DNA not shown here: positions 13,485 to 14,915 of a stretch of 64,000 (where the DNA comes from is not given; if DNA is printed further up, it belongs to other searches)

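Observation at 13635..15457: Catalytically dead KS/thiolase-like protein translationally coupled to a stand-alone AHH nuclease toxin: candidate new T6SS effector adaptor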

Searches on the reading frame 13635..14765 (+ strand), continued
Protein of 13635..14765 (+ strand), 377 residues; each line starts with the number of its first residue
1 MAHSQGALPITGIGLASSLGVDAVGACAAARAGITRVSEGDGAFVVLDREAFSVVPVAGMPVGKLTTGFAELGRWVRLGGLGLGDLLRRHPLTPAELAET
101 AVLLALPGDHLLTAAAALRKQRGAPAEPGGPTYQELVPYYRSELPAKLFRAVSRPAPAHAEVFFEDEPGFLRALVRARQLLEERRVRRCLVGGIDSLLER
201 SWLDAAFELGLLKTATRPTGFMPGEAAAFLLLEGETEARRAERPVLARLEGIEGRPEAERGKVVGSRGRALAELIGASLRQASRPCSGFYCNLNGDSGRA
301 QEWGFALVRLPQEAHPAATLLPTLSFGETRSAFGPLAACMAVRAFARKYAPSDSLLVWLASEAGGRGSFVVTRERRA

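Call 24: find_related_loci(query=A2, collection=genome_contigs, flank=8000)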
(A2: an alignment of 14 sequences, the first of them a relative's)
Query A2 (377 aa) in genome_contigs; peptide patterns used: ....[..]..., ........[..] (x = any residue, [..] = any of these).
597 stretches matched a pattern (row limit reached: there are more); 43 encode a relative of the query (tblastn E <= 1e-3); 43 distinct loci.
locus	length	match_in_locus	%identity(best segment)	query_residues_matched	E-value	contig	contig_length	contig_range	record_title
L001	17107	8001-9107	53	1-374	5e-101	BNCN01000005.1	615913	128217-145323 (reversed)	Comamonas sp. KCTC 72670 KCTC 72670 DNA, sequence05, whole genome shotgun sequence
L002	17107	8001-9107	53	1-374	4e-100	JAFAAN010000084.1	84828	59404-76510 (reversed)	MAG: Proteobacteria bacterium isolate OH_PFB_83 k127_1391522, whole genome shotgun sequence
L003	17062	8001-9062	53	8-376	9e-97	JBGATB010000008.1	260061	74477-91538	MAG: Myxococcaceae bacterium isolate MAG_AAO_H10.6 AAOH10-6_opera_contig_206, whole genome shotgun sequence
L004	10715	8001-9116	40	10-375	1e-55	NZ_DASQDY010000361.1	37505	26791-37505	MAG: Archangium sp. isolate SMAG_U11739 k141_799054, whole genome shotgun sequence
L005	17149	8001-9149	37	6-369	2e-55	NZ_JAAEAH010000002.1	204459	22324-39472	Myxococcus sp. CA023 NODE_2_length_204459_cov_65.4961, whole genome shotgun sequence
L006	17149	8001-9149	37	6-369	2e-54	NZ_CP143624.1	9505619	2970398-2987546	Myxococcus sp. Y35 chromosome, complete genome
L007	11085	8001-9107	39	8-377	9e-51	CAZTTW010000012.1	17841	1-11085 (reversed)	MAG TPA_asm: uncultured Myxococcales bacterium isolate binchicken_co50_413 genome assembly, contig: NODE_3521_length_178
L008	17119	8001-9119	39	5-371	2e-45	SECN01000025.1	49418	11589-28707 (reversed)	MAG: Myxococcaceae bacterium isolate PMG_225 scaffold_1458, whole genome shotgun sequence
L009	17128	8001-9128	39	8-371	9e-45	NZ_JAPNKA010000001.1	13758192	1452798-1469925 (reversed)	Archangium lansingense strain MIWBW ctg.000000F, whole genome shotgun sequence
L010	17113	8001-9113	36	10-376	5e-44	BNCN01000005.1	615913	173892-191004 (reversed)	Comamonas sp. KCTC 72670 KCTC 72670 DNA, sequence05, whole genome shotgun sequence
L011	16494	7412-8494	34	4-371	7e-43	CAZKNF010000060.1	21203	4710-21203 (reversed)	MAG TPA_asm: uncultured Rhodothermales bacterium isolate SRP284430_co1_165 genome assembly, contig: NODE_1404_length_212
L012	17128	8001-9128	36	6-374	9e-43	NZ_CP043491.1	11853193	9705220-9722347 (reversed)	Cystobacter fuscus strain Cbf 10 chromosome, complete genome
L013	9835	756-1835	39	10-372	1e-41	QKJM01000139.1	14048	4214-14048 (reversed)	MAG: Archangium sp. isolate SZUA-606 scaffold_13471, whole genome shotgun sequence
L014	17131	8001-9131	35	1-371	1e-38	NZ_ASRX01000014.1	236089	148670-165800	Chondromyces apiculatus DSM 436 contig14, whole genome shotgun sequence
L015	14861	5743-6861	39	5-371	1e-37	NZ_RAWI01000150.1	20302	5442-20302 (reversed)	Corallococcus praedator strain CA031B NODE_150_20302_cov_39.8932, whole genome shotgun sequence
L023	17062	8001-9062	32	7-372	1e-26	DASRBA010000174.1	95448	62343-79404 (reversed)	MAG TPA_asm: Myxococcaceae bacterium isolate SMAG_U11132 k141_2572036, whole genome shotgun sequence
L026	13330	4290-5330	26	1-371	3e-24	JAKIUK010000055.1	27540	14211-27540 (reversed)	MAG: Methylococcaceae bacterium isolate D100SM.bin.16 NODE_753_length_27540_cov_8.975997, whole genome shotgun sequence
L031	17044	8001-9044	32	8-369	1e-22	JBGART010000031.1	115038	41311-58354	MAG: Myxococcaceae bacterium isolate MAG_MBR_H10.11 MBRH10-11_opera_contig_728, whole genome shotgun sequence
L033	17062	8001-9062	35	8-372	2e-30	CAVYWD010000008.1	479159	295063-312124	MAG: uncultured delta proteobacterium isolate MFD01476.bin.1.33 genome assembly, contig: contig_51951, whole genome shot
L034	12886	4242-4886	34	162-371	1e-21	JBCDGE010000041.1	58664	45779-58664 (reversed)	MAG: Planctomycetota bacterium isolate P01_H01_bin.125 k141_2628932_length_58664_cov_25.2154, whole genome shotgun seque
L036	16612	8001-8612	33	171-370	4e-16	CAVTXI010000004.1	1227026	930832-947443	MAG: uncultured beta proteobacterium isolate MFD04651.bin.1.240 genome assembly, contig: contig_12809, whole genome shot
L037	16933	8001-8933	29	4-328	6e-15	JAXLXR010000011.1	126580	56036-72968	MAG: Candidatus Eisenbacteria bacterium isolate STL-EIS2 C1.162.fa-11, whole genome shotgun sequence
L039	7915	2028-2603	32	171-361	2e-12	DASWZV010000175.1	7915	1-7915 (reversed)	MAG TPA_asm: Vicinamibacterales bacterium isolate SMAG_U3748 k141_2204768, whole genome shotgun sequence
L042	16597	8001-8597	27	181-373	8e-8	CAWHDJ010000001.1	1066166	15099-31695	MAG: uncultured delta proteobacterium isolate MFD09495.bin.2.10 genome assembly, contig: contig_10063, whole genome shot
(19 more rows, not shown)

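Call 26: search_protein_representatives(alignment_id=A1)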
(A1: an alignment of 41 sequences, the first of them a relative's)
Query: 41 sequences, 382 profile positions. Proteins with E-value up to 0.001 (for the whole library): 16671; up to 1e-10: 6733; up to 1e-30: 2625. The best 150 are listed.
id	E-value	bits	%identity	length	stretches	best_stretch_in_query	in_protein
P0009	3.2e-143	493.8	-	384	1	1-380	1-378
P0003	4.8e-138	476.8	-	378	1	1-379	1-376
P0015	1.2e-134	465.6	-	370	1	8-381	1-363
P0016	2.7e-132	457.8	-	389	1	6-380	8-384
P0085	6.9e-129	446.6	-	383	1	5-380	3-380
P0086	2.1e-128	445.0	-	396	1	5-380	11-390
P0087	8.6e-126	436.4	-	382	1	4-377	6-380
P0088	1.4e-125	435.8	-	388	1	5-379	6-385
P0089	9.2e-125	433.1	-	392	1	4-379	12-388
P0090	2.2e-123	428.5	-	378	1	5-380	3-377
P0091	3.6e-123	427.8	-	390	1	1-380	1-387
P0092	2.4e-121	421.8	-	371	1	15-379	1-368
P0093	3.1e-121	421.5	-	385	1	5-380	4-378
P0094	6.5e-121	420.4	-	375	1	3-380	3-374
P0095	4.6e-120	417.6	-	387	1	5-380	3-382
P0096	5.7e-120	417.3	-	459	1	6-381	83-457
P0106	5.3e-115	400.9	-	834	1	6-380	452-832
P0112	1.6e-113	396.0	-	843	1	6-380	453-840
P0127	2.9e-110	385.3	-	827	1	5-378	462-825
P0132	3.7e-109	381.7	-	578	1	5-381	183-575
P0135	7.9e-109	380.6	-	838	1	4-380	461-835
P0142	2.9e-107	375.5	-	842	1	6-380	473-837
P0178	4.1e-103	361.8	-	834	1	4-380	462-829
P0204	5.5e-101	354.8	-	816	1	5-380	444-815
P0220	1.3e-99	350.3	-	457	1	5-380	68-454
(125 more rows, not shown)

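Call 27: search_protein_families(library=pfam, proteins=[P0106, P0112, P0127, P0135, P0142, P0178, P0204, P0132, P0096, P0220], max_evalue=0.001)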
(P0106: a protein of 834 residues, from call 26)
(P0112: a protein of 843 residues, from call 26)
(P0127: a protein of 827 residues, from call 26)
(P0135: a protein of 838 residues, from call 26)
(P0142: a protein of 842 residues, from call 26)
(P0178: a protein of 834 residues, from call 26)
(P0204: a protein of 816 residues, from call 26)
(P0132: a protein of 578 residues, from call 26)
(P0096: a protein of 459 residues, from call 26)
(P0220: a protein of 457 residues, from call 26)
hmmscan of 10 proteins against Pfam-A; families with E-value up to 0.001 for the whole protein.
P0106 (834 aa): 1 family
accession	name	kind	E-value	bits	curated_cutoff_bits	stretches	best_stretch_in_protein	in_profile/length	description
PF00109.32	ketoacyl-synt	-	0.00084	19.5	20.8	0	625-687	180-249/252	Beta-ketoacyl synthase, N-terminal domain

P0112 (843 aa): 2 families
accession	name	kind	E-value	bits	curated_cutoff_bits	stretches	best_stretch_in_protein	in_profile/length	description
PF00109.32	ketoacyl-synt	-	5e-08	33.3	20.8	1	632-698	178-251/252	Beta-ketoacyl synthase, N-terminal domain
PF13646.12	HEAT_2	-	1.4e-07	32.1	27.7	1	231-288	24-83/88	HEAT repeats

P0127 (827 aa): 1 family
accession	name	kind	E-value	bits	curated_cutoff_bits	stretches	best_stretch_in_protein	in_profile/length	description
PF00109.32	ketoacyl-synt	-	0.00031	20.9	20.8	0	620-681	180-248/252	Beta-ketoacyl synthase, N-terminal domain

P0135 (838 aa): 1 family
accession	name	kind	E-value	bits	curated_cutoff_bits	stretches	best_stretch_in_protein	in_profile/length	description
PF00109.32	ketoacyl-synt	-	4.3e-06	26.9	20.8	1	631-694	178-248/252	Beta-ketoacyl synthase, N-terminal domain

P0142 (842 aa): 2 families
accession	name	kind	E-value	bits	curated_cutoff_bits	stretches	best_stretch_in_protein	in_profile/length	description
PF13646.12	HEAT_2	-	3.6e-06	27.6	27.7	0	120-172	21-72/88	HEAT repeats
PF00109.32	ketoacyl-synt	-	0.00013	22.1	20.8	1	627-693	178-251/252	Beta-ketoacyl synthase, N-terminal domain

P0178 (834 aa): 2 families
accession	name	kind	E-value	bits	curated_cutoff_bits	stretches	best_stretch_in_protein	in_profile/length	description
PF00109.32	ketoacyl-synt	-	7.8e-06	26.1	20.8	1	619-682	178-248/252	Beta-ketoacyl synthase, N-terminal domain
PF13646.12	HEAT_2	-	0.0006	20.5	27.7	0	165-211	7-53/88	HEAT repeats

P0204 (816 aa): 1 family
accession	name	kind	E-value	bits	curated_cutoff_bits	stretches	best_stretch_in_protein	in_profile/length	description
PF00109.32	ketoacyl-synt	-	1.5e-05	25.2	20.8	1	612-677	180-252/252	Beta-ketoacyl synthase, N-terminal domain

P0132 (578 aa): 0 families

P0096 (459 aa): 0 families

P0220 (457 aa): 1 family
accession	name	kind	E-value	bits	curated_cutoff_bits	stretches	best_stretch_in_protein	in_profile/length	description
PF00109.32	ketoacyl-synt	-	2.6e-06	27.7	20.8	1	247-313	178-251/252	Beta-ketoacyl synthase, N-terminal domain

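Call 33: predict_structure(alignment_id=A1)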
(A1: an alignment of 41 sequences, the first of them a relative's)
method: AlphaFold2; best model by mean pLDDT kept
length: 377 residues; sequences in the alignment: 41
mean_pLDDT: 93.8   pTM: 0.93
mean pLDDT of the five models: 93.8, 93.4, 93.2, 93.2, 92.9
residues with pLDDT >= 90: 331; 70-90: 30; 50-70: 13; < 50: 3
segments of 3 or more residues with pLDDT < 50: 1-3
pLDDT, mean of each block of 10 residues (from residue 1): 71 98 98 92 81 92 94 97 98 97 98 96 90 96 98 97 97 97 97 97 95 92 97 95 97 85 75 97 97 91 96 97 96 98 98 97 94 87
secondary structure, 60 per line:
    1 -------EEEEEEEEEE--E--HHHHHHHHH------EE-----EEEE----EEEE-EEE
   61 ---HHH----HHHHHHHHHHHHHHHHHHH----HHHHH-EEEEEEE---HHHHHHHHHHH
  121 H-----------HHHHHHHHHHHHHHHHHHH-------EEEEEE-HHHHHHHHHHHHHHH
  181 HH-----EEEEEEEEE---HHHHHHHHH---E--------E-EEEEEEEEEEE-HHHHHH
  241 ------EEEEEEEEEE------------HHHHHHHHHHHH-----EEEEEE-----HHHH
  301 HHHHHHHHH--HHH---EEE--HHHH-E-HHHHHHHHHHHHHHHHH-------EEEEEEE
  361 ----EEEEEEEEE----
elements in order: E8-17 H23-31 E45-48 E53-56 E58-60 H71-89 H94-98 E100-106 H110-121 H133-151 E159-164 H166-182 E188-196 H200-208 E223-233 H235-240 E247-256 H269-280 E286-291 H297-309 E318-320 H323-326 H330-346 E354-360 E365-373

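Call 38: fold_search(model_id=the predicted structure, library=pdb)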
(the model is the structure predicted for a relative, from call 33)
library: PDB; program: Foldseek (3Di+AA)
matches with E <= 10: 1156; with E <= 0.001: 966
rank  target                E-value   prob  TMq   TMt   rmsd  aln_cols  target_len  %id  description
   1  1tqy_A                2.9e-18  1.00  0.68  0.62   6.8       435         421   17  The Actinorhodin Ketosynthase/Chain Length Factor (released 2004-07-27)
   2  6kxd_B                3.0e-18  1.00  0.64  0.66   6.9       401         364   18  The ishigamide ketosynthase/chain length factor (released 2020-05-06)
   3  6kxe_B                4.4e-18  1.00  0.64  0.67   6.9       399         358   19  The ishigamide ketosynthase/chain length factor (released 2020-05-06)
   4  6kxd_A                5.3e-18  1.00  0.71  0.67   6.0       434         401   16  The ishigamide ketosynthase/chain length factor (released 2020-05-06)
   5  3lrf                  5.3e-18  1.00  0.70  0.66   6.6       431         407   12  Crystal structure of beta-ketoacyl synthase from brucella melitensis (released 2010-03-31)
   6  9n50_A                5.3e-18  1.00  0.69  0.63   6.8       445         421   16  Crosslinked Crystal Structure of Human Mitochondrial Ketosynthase, OXSM, and Crosslinker-crypto Human Mitochondrial Ac (released 2025-09-24)
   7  2rjt_A                8.3e-18  1.00  0.72  0.67   6.2       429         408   13  Crystal Structure Analysis of a Surface Entropy Reduction Mutant of S. pneumoniae FabF (released 2008-01-22)
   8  1tqy_B                8.3e-18  1.00  0.70  0.66   6.7       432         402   18  The Actinorhodin Ketosynthase/Chain Length Factor (released 2004-07-27)
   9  8z5c_A                8.8e-18  1.00  0.72  0.67   6.6       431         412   16  Cystal structure of beta-ketoacyl-ACP synthase FabF from Helicobacter pylori (released 2024-10-09)
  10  8z5c_B                1.1e-17  1.00  0.72  0.67   6.6       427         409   16  Cystal structure of beta-ketoacyl-ACP synthase FabF from Helicobacter pylori (released 2024-10-09)
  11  4jv3                  1.2e-17  1.00  0.69  0.64   7.4       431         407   13  Crystal structure of beta-ketoacyl synthase from Brucella melitensis in complex with platencin (released 2013-05-22)
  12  6kxf_B                1.2e-17  1.00  0.68  0.70   6.4       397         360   19  The ishigamide ketosynthase/chain length factor (released 2020-05-06)
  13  2iwy_A                1.4e-17  1.00  0.71  0.64   6.8       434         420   16  Human mitochondrial beta-ketoacyl ACP synthase (released 2007-02-06)
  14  2alm                  2.9e-17  1.00  0.73  0.67   6.1       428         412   14  Crystal structure analysis of a mutant beta-ketoacyl-[acyl carrier protein] synthase II from Streptococcus pneumoniae (released 2005-08-30)
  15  6smo_F                3.3e-17  1.00  0.74  0.69   6.1       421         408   14  AntDE:AntF (apo): type II PKS acyl-carrier protein in complex with its ketosynthase bound to the hexaketide (released 2020-05-27)
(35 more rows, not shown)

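Call 47: find_encoding_contigs(protein=P0001, flank=10000, max_places=2)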
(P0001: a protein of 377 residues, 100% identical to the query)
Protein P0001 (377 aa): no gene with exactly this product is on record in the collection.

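Call 48: find_encoding_contigs(protein=P0005, flank=10000, max_places=1)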
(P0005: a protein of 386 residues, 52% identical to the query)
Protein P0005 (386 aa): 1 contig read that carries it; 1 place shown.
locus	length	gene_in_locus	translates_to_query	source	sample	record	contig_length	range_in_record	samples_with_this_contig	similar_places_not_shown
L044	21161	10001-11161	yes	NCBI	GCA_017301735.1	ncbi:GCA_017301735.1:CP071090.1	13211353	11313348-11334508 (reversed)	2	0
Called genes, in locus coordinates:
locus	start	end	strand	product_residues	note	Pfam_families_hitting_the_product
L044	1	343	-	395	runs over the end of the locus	PF00355:Rieske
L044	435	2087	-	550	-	PF03321:GH3, PF23571:GH3_M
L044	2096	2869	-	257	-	-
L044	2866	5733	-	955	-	PF03116:NQR2_RnfD_RnfE (faint), PF01839:FG-GAP (faint), PF13517:FG-GAP_3, PF07593:UnbV_ASPIC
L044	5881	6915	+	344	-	PF00487:FA_desaturase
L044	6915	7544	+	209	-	-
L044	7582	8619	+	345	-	PF09937:DUF2169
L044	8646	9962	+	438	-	-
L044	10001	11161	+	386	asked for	-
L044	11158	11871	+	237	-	-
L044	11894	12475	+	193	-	PF07791:Imm11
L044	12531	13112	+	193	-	PF07791:Imm11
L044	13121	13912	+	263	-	PF15575:Imm49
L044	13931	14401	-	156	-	PF13665:Tox-PAAR-like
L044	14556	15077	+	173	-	PF20093:DUF6484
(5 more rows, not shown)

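Call 49: find_encoding_contigs(protein=P0025, flank=10000, max_places=1)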
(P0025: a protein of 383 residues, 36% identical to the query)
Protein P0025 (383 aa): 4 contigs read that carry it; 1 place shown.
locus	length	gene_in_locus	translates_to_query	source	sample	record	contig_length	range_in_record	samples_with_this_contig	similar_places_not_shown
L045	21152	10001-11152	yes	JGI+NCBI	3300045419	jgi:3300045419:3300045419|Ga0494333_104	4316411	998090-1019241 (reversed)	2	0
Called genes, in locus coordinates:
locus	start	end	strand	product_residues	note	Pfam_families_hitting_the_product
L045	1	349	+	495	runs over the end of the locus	PF05943:VipB, PF18945:VipB_2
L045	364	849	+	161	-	PF05638:T6SS_HCP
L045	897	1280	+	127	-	PF04965:GPW_gp25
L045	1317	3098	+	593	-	PF05947:T6SS_TssF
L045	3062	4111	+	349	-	PF06996:T6SS_TssG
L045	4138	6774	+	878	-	PF02861:Clp_N, PF00004:AAA, PF13191:AAA_16 (weak), PF23569:NBD_SMAX1, PF17871:AAA_lid_9, PF07724:AAA_2, PF07728:AAA_5, PF10431:ClpB_D2-small, +2 more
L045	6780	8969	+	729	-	PF05954:Phage_GPD, PF04717:Phage_base_V, PF22178:Gp5_trimer_C, PF06715:Gp5_C (faint)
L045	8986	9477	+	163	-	PF20093:DUF6484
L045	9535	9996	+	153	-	PF13665:Tox-PAAR-like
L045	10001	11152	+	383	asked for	-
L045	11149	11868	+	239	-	-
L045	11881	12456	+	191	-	PF07791:Imm11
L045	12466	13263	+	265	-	PF15575:Imm49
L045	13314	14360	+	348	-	PF09937:DUF2169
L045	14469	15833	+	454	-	PF13646:HEAT_2 (weak), PF03130:HEAT_PBS (faint)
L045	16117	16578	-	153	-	-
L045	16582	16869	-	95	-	PF09907:HigB_toxin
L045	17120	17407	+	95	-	-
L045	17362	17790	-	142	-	PF01850:PIN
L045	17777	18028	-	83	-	PF19891:DUF6364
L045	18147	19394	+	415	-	PF13646:HEAT_2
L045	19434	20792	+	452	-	PF04348:LppC, PF13433:Peripla_BP_5, PF13458:Peripla_BP_6, PF01094:ANF_receptor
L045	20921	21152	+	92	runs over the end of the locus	PF07883:Cupin_2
